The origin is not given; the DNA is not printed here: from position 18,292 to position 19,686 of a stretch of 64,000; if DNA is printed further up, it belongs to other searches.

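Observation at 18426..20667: Operonic NPPF methyltransferase + DUF262(DGQQR)-HNH nuclease: candidate atypical restriction/defence module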

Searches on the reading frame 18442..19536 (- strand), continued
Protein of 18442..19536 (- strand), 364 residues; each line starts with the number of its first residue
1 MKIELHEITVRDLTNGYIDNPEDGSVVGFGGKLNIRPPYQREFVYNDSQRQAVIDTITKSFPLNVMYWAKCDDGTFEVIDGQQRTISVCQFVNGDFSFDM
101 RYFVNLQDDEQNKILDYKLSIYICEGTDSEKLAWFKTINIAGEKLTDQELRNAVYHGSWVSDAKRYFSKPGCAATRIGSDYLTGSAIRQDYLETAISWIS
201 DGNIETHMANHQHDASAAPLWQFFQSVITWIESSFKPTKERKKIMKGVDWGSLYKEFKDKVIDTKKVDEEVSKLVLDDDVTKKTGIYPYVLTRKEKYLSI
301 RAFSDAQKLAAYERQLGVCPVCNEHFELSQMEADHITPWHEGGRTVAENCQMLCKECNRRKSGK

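Call 21: search_dna_similar(query=window:18442-19536:-, collection=phages, mode=protein, max_rows=25)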
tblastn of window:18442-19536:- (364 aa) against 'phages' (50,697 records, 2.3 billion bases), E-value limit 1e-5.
Records with a match: 73; places in all: 73; records where one place covers at least 80% of the query: 4.
Best place of each record, by identity: 60-80% 3; <60% 70.
By first word of the organism name: Escherichia 45; Vibrio 5; Enterobacteria 5; Shigella 4; Bacteriophage 3; Mycobacterium 3; Flavobacterium 2; Salmonella 2; Krischvirus 2; Staphylococcus 1; and 1 more.
By host as written in the record: Escherichia coli 19; - 12; Escherichia coli str. K-12 substr. MG1655 6; Flavobacterium sp. LMO6 2; Escherichia coli B 2; Escherichia coli K-12 (F+) 2; Escherichia coli K-12 MG1655 2; Salmonella enterica subsp. enterica serovar Brandenburg 2; and 22 more.
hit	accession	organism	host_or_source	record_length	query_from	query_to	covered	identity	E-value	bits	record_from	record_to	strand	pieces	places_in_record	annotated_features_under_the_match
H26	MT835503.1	Bacteriophage sp.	human fecal samples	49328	1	362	99%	58.5%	3e-145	459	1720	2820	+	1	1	record has no annotation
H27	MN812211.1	Flavobacterium phage vB_FspS_laban6-1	Flavobacterium sp. LMO6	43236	7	364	98%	38.1%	2e-79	270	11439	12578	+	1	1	HNH endonuclease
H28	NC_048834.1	Flavobacterium phage vB_FspS_laban6-1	Flavobacterium sp. LMO6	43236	7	364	98%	38.1%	2e-79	270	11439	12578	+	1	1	DUF262 domain-containing protein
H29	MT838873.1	Bacteriophage sp.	human fecal samples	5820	9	364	98%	37.3%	2e-78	267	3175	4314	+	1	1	record has no annotation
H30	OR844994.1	Staphylococcus phage SA 1306 Kay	Staphylococcus aureus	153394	145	362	57%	35.2%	1e-21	128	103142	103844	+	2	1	record has no annotation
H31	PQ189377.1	Vibrio phage 10N.286.55.E6_PE002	Vibrio cyclitrophicus 10N.286.55.E6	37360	32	202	47%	26.0%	3e-10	68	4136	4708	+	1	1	hypothetical protein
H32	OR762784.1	Vibrio phage L9-1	Vibrio sp.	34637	31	168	38%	26.1%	1e-6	57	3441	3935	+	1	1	hypothetical protein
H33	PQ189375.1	Vibrio phage 10N.286.55.C7_PE004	Vibrio cyclitrophicus 10N.286.55.C7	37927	34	157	34%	28.4%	1e-8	63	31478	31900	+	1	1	hypothetical protein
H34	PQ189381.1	Vibrio phage 10N.286.55.E8_PE004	Vibrio cyclitrophicus 10N.286.55.E8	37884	34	157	34%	28.4%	1e-8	62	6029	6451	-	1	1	hypothetical protein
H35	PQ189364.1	Vibrio phage 10N.286.55.A5_PE003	Vibrio cyclitrophicus 10N.286.55.A5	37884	34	157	34%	28.2%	2e-8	62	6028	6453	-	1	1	hypothetical protein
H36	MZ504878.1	Enterobacteria phage Whisky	-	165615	31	154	34%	27.1%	2e-9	66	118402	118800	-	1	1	hypothetical protein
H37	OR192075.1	Escherichia phage MIZ6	Escherichia coli Bbest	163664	31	154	34%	26.3%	8e-9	63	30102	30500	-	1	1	hypothetical protein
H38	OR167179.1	Escherichia phage MIZ3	Escherichia coli B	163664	31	154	34%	26.3%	8e-9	63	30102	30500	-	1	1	hypothetical protein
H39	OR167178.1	Escherichia phage MIZ2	Escherichia coli B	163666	31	154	34%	26.3%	8e-9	63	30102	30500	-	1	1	hypothetical protein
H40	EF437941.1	Escherichia phage Phi1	Escherichia coli K-12 (F+)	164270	31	154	34%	26.3%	8e-9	63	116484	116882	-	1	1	hypothetical protein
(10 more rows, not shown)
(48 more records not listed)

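Call 49: find_encoding_contigs(protein=window:18442-19536:-, flank=6000, max_places=6)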
Protein window:18442-19536:- (364 aa): 12 contigs read that carry it; 5 places shown.
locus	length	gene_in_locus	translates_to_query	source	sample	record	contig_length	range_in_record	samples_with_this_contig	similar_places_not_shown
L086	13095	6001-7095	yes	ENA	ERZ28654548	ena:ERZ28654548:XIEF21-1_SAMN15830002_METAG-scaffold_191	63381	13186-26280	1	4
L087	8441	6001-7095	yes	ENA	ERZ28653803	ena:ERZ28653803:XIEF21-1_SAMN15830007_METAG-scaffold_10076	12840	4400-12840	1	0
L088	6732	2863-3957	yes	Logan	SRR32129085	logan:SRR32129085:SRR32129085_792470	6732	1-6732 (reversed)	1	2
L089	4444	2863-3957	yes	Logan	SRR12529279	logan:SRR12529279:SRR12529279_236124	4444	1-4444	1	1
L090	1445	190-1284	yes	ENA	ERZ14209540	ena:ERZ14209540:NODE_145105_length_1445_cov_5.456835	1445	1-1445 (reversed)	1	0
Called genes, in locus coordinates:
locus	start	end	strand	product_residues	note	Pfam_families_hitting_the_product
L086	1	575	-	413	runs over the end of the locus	PF07228:SpoIIE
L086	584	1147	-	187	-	PF08207:EFP_N, PF01132:EFP, PF09285:Elong-fact-P_C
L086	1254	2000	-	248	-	PF04909:Amidohydro_2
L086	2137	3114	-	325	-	PF12849:PBP_like_2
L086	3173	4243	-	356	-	PF07396:Porin_O_P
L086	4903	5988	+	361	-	PF13651:EcoRI_methylase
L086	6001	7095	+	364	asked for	PF03235:GmrSD_N, PF01844:HNH, PF14279:HNH_5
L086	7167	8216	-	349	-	PF13444:Acetyltransf_5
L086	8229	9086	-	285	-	PF01553:Acyltransferase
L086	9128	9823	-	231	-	PF01507:PAPS_reduct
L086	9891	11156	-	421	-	PF00009:GTP_EFTU, PF01926:MMR_HSR1 (weak), PF03144:GTP_EFTU_D2, PF22594:GTP-eEF1A_C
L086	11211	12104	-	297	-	PF01507:PAPS_reduct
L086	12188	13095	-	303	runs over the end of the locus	PF13310:Virulence_RhuM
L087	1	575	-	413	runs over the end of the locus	PF07228:SpoIIE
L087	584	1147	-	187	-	PF08207:EFP_N, PF01132:EFP, PF09285:Elong-fact-P_C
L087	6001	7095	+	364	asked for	PF03235:GmrSD_N, PF01844:HNH, PF14279:HNH_5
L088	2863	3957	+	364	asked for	PF03235:GmrSD_N, PF01844:HNH, PF14279:HNH_5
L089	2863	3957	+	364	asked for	PF03235:GmrSD_N, PF01844:HNH, PF14279:HNH_5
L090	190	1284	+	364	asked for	PF03235:GmrSD_N, PF01844:HNH, PF14279:HNH_5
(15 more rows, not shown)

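Call 50: search_protein_families(library=pfam, proteins=[L001:1222-2157:+, L015:4878-5984:+], max_evalue=1)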
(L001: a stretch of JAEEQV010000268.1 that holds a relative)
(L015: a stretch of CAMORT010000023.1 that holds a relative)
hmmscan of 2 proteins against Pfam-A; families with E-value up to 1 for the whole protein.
L001:1222-2157:+ (312 aa): 6 families
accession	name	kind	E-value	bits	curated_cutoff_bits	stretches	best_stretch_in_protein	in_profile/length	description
PF02661.23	Fic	-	2.3e-21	76.9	24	1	156-253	1-93/93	Fic/DOC family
PF12728.13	HTH_17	-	2.1e-05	25.1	27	1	4-43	1-39/51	Helix-turn-helix domain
PF21707.3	ABC_AB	-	0.026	15.1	27.5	1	98-135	5-42/100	Emaravirus ABC_AB protein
PF13384.12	HTH_23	-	0.088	13.1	24.6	1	6-25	19-39/50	Homeodomain-like domain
PF23986.1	Pam3_gp59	-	0.14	13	27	1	125-168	18-60/76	Phage Pam3 gp59 related protein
PF21531.3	Rv2175c_wHTH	-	0.2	12.1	27.1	1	5-40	16-51/57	DNA-binding protein Rv2175c, wHTH domain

L015:4878-5984:+ (369 aa): 3 families
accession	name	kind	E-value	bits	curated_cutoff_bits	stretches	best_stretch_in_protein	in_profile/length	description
PF13776.11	DUF4172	-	3.3e-29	101.4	25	1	6-87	1-82/82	Domain of unknown function (DUF4172)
PF02661.23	Fic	-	3e-16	60.5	24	1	116-226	1-93/93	Fic/DOC family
PF08220.18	HTH_DeoR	-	0.00054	20.1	21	1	307-355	1-47/57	DeoR-like helix-turn-helix domain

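Call 52: predict_structure(alignment_id=A2)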
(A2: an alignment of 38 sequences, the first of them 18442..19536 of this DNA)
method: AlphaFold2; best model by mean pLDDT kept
length: 364 residues; sequences in the alignment: 38
mean_pLDDT: 59.6   pTM: 0.36
mean pLDDT of the five models: 59.6, 57.6, 56.7, 54.9, 51.1
residues with pLDDT >= 90: 10; 70-90: 100; 50-70: 135; < 50: 119
segments of 3 or more residues with pLDDT < 50: 38-64, 132-161, 168-171, 238-248, 270-301, 337-345
pLDDT, mean of each block of 10 residues (from residue 1): 75 85 76 68 40 39 58 77 68 64 78 79 66 45 40 42 50 61 62 61 54 54 66 57 45 56 51 35 27 28 69 88 90 60 53 83 55
secondary structure, 60 per line:
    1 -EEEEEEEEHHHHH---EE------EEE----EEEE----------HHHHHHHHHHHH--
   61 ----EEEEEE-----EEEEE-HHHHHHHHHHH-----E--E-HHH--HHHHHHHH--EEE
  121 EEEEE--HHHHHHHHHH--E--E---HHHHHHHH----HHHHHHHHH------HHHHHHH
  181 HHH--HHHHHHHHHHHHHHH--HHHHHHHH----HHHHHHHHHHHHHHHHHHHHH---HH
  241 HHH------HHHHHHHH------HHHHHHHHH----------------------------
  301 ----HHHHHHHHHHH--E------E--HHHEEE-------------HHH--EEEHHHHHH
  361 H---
elements in order: E2-9 H10-14 E26-28 E33-36 H47-58 E65-70 E76-80 H82-92 H108-115 E118-125 H128-137 H147-154 H159-167 H174-183 H186-200 H203-210 H215-235 H239-243 H250-257 H264-272 H305-315 E331-333 E352-354 H355-361

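Call 53: search_solved_structures(query=A2, max_evalue=1, show_alignments=2)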
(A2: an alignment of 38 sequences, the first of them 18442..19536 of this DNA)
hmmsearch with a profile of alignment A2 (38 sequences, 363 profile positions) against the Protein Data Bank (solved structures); distinct sequences matched with E-value up to 1: 11.
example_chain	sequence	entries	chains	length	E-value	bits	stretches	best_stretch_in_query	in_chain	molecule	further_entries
4h9d_A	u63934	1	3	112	1e-05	27.9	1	314-360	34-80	HNH endonuclease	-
8w2z_A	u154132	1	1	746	0.00061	22.1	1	300-362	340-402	HNH nuclease domain-containing protein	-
8zq9_B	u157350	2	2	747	0.00062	22.1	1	299-362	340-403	a protein | HNH nuclease domain-containing protein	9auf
8w2s_A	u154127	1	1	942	0.00074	21.8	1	300-362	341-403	HNH nuclease domain-containing protein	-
6ghc_A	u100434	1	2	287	0.0017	20.6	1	312-359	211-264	5-methylcytosine-specific restriction enzyme A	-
9lgi_A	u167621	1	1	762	0.0043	19.3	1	298-362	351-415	HNH nuclease domain-containing protein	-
9k32_A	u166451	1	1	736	0.0046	19.2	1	313-363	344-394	HNH nuclease domain-containing protein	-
8zdr_C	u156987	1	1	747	0.012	17.8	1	299-362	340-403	a protein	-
8d2k_A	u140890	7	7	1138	0.037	16.2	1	316-361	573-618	CRISPR-associated endonuclease, Csn1 family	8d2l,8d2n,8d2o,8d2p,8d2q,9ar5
6me0_C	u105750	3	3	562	0.042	16.1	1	311-359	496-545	Maturase reverse transcriptase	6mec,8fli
4ogc_A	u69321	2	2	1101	0.19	13.9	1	304-362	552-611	HNH endonuclease domain protein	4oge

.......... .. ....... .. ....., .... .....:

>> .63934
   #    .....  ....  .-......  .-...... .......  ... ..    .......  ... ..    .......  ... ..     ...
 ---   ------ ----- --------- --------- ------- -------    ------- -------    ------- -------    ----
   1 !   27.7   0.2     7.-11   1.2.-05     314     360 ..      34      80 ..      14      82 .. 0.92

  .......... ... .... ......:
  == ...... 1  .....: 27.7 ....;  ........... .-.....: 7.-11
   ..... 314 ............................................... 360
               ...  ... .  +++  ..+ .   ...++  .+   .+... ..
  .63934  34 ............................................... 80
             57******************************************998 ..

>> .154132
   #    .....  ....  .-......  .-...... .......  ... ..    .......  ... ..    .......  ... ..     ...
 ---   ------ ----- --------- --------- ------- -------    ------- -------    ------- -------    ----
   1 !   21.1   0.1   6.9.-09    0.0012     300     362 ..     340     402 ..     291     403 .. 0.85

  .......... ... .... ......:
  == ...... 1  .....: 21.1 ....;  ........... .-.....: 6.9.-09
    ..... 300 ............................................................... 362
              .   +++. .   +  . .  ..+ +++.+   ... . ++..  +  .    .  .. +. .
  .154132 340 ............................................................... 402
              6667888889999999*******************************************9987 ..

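Call 67: search_protein_representatives(protein=window:18442-19536:-)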
Query: 364 residues. Proteins with E-value up to 0.001 (for the whole library): 7161; up to 1e-10: 2101; up to 1e-30: 510. The best 150 are listed.
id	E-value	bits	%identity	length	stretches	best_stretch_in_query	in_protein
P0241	5.3e-152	522.6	64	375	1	1-363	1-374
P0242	6.5e-132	456.5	57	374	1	1-364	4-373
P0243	5.9e-131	453.3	64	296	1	66-362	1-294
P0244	6.4e-125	433.5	53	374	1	3-364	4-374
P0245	7.6e-119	413.5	53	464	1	1-354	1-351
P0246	5.5e-113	394.2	50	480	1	8-359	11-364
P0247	1.6e-111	389.3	53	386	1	1-363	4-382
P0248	4.6e-111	387.9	65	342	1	1-268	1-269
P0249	6.4e-110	384.1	54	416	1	4-363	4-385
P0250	3.0e-109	381.9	68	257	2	1-174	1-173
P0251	2.1e-106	372.6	53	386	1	1-364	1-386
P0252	7.6e-106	370.7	48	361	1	1-358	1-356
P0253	8.9e-105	367.2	49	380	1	2-360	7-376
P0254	2.9e-103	362.2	46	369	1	4-361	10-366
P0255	1.5e-102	359.8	59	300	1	1-292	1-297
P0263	1.8e-100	353.1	42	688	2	2-364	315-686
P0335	1.8e-84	300.4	50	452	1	5-362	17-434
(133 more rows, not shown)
